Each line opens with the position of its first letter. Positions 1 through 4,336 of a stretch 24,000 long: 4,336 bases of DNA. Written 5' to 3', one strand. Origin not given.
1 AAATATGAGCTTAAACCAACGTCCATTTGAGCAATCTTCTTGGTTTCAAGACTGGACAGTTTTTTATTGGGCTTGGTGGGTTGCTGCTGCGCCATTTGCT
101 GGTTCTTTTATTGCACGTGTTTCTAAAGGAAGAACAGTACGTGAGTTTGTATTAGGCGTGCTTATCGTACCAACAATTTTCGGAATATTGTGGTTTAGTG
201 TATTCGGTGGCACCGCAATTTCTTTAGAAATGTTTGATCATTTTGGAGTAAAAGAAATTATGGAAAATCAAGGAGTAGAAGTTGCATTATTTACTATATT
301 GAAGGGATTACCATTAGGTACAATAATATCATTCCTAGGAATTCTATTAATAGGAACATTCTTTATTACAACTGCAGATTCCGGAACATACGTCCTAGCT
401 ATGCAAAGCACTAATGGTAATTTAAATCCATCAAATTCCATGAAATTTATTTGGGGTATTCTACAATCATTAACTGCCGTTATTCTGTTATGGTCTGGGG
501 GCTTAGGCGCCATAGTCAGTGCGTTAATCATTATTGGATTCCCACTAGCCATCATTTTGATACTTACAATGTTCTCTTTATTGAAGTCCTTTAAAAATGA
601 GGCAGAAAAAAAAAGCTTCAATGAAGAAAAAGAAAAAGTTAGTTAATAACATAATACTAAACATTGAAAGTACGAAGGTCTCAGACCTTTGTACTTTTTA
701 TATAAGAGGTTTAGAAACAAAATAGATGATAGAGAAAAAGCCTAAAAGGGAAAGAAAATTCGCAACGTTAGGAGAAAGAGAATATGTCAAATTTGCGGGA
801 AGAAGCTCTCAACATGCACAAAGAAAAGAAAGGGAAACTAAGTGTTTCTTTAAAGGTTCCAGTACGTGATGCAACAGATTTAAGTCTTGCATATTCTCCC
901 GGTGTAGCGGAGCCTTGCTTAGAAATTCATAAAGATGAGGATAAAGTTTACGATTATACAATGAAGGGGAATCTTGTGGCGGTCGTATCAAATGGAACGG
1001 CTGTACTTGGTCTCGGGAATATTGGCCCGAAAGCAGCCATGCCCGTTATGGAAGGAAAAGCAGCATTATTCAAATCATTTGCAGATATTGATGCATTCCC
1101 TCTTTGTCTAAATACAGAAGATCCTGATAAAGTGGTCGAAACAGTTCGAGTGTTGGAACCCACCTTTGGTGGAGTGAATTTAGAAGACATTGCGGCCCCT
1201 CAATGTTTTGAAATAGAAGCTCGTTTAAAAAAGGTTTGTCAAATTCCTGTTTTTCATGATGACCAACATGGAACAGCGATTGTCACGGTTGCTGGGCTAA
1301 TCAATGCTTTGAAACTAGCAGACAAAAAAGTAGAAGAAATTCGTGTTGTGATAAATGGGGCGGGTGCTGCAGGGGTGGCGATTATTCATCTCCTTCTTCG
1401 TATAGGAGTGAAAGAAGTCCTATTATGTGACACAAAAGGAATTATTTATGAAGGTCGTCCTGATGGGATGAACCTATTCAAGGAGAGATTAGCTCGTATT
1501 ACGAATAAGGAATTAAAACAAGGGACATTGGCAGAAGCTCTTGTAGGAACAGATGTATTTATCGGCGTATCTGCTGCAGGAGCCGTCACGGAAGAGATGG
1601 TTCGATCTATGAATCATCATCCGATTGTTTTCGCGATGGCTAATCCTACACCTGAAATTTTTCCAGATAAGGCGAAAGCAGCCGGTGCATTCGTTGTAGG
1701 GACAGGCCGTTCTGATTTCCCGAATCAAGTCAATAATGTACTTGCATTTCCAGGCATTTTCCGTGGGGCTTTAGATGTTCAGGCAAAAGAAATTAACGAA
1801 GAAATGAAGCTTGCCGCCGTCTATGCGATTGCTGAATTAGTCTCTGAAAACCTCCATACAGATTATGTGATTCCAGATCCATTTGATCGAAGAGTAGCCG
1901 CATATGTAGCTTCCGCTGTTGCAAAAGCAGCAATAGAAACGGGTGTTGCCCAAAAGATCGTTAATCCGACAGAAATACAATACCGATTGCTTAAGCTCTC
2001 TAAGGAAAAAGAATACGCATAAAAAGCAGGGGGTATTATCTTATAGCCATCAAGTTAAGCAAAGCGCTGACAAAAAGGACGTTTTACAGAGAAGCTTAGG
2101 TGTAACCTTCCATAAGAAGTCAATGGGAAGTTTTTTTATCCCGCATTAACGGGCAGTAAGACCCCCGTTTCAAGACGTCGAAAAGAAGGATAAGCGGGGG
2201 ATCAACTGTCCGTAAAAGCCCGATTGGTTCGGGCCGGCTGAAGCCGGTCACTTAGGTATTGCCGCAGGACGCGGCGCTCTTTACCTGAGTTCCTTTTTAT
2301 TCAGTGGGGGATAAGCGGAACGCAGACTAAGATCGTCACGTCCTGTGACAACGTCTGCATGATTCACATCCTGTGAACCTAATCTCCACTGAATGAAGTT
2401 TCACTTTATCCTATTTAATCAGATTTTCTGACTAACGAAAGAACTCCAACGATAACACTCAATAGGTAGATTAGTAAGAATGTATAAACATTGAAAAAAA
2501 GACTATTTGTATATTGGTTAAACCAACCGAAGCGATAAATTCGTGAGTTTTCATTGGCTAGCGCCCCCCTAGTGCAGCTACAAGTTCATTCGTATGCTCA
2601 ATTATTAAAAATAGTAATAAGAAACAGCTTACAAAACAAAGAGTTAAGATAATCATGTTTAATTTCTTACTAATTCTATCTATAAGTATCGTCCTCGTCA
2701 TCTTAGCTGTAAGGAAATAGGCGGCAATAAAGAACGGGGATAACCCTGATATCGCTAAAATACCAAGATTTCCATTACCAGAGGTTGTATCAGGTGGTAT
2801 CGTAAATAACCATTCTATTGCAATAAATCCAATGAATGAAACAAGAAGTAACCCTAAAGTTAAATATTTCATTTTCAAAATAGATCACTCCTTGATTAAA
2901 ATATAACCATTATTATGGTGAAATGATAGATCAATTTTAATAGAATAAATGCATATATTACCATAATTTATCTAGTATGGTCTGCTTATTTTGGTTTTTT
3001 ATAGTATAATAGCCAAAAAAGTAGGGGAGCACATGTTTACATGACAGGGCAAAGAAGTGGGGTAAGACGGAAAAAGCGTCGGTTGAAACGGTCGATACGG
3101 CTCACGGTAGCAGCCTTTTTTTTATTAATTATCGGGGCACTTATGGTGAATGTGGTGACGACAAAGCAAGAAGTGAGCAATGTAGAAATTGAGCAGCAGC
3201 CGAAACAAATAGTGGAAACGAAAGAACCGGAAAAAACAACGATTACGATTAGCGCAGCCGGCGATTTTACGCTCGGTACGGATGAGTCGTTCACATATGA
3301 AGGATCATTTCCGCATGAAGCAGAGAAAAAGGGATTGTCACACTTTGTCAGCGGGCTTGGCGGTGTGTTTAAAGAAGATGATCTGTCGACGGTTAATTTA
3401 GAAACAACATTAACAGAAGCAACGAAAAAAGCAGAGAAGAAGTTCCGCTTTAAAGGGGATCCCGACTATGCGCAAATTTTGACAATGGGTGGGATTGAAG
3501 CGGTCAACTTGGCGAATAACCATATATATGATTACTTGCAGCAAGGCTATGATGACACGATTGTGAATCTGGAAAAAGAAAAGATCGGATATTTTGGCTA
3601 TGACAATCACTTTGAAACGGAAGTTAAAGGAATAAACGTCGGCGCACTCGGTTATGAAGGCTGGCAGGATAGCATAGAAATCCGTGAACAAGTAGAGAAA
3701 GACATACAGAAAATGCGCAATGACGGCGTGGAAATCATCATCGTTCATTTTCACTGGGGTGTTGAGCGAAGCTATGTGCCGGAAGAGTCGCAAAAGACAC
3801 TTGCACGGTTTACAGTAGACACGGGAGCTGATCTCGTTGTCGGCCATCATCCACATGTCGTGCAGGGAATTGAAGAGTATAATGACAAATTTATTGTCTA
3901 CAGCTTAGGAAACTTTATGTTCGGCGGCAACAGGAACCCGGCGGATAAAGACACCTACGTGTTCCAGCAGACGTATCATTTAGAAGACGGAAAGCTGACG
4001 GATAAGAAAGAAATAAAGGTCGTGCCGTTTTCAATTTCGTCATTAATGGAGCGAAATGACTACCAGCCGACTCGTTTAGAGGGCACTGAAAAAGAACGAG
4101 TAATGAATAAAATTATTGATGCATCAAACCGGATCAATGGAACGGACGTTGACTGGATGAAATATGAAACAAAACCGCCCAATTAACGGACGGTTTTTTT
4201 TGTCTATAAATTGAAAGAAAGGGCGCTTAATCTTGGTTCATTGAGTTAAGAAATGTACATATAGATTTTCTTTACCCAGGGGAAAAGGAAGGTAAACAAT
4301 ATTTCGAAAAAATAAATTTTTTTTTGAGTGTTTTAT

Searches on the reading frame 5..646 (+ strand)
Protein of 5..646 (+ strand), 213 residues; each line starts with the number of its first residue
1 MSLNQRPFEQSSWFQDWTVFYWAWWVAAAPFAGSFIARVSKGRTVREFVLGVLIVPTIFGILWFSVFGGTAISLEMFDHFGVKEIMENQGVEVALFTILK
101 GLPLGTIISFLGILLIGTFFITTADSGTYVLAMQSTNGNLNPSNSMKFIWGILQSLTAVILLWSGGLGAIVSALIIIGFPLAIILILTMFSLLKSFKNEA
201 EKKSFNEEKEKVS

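Call 32: search_protein_families(library=pfam, proteins=[window:5-646:+])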
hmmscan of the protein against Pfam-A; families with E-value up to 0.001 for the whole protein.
window:5-646:+ (213 aa): 1 family
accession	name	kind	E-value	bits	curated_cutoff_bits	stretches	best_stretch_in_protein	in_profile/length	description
PF02028.23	BCCT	-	1.1e-72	245.5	27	1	1-199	287-485/485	BCCT, betaine/carnitine/choline family transporter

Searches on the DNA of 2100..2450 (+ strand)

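Call 68: search_dna_similar(query=window:2135-2413:+, collection=phages, mode=distant, max_rows=15)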
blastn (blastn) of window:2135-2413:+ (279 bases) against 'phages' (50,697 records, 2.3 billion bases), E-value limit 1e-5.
Records with a match: 1; places in all: 1; records where one place covers at least 80% of the query: 0.
Best place of each record, by identity: 60-80% 1.
By first word of the organism name: Bacillus 1.
By host as written in the record: Bacillus thuringiensis strain YM-03 1.
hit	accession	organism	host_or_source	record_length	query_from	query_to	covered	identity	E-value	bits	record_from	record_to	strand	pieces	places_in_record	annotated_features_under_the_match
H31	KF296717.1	Bacillus phage proCM3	Bacillus thuringiensis strain YM-03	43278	1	96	34%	79.4%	9e-14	83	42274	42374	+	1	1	O-methyltransferase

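Call 82: search_rna_families(source=window, start=2100, end=2450, threshold=evalue, max_evalue=5)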
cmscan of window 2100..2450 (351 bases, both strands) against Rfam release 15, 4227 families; matches with E-value up to 5: 4.
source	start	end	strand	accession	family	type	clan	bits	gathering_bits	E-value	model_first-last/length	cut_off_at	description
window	2311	2377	+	RF01690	Bacillaceae-1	Gene; sRNA;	-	80.5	35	1.5e-15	1-67/67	no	Bacillaceae-1 RNA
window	2234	2299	-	RF01690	Bacillaceae-1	Gene; sRNA;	-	57.3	35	3.8e-10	1-67/67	no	Bacillaceae-1 RNA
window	2257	2352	-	RF03224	MIR9560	Gene; miRNA;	-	19.9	74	0.2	1-96/96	no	MIR9560 microRNA precursor family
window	2326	2412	-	RF00068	SNORD21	Gene; snRNA; snoRNA; CD-box;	-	17.7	63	1.7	1-95/95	no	Small nucleolar RNA SNORD21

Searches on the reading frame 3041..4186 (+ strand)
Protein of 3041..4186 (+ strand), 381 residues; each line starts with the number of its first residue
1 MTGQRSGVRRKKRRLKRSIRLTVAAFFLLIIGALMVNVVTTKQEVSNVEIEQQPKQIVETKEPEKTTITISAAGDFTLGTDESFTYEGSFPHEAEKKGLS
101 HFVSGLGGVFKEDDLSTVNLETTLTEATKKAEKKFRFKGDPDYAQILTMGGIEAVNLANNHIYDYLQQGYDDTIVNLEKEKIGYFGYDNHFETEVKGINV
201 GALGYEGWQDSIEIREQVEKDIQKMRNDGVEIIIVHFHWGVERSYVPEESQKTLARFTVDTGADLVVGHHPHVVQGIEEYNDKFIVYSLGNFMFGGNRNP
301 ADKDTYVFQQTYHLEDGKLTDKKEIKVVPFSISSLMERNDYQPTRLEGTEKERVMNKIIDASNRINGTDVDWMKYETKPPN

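Call 32: search_protein_families(library=pfam, proteins=[window:3041-4186:+])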
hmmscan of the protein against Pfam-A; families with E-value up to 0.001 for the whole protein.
window:3041-4186:+ (381 aa): 1 family
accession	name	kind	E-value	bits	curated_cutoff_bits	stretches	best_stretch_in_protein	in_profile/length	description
PF09587.15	PGA_cap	-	2.8e-55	188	27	1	69-295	1-254/255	Bacterial capsule synthesis protein PGA_cap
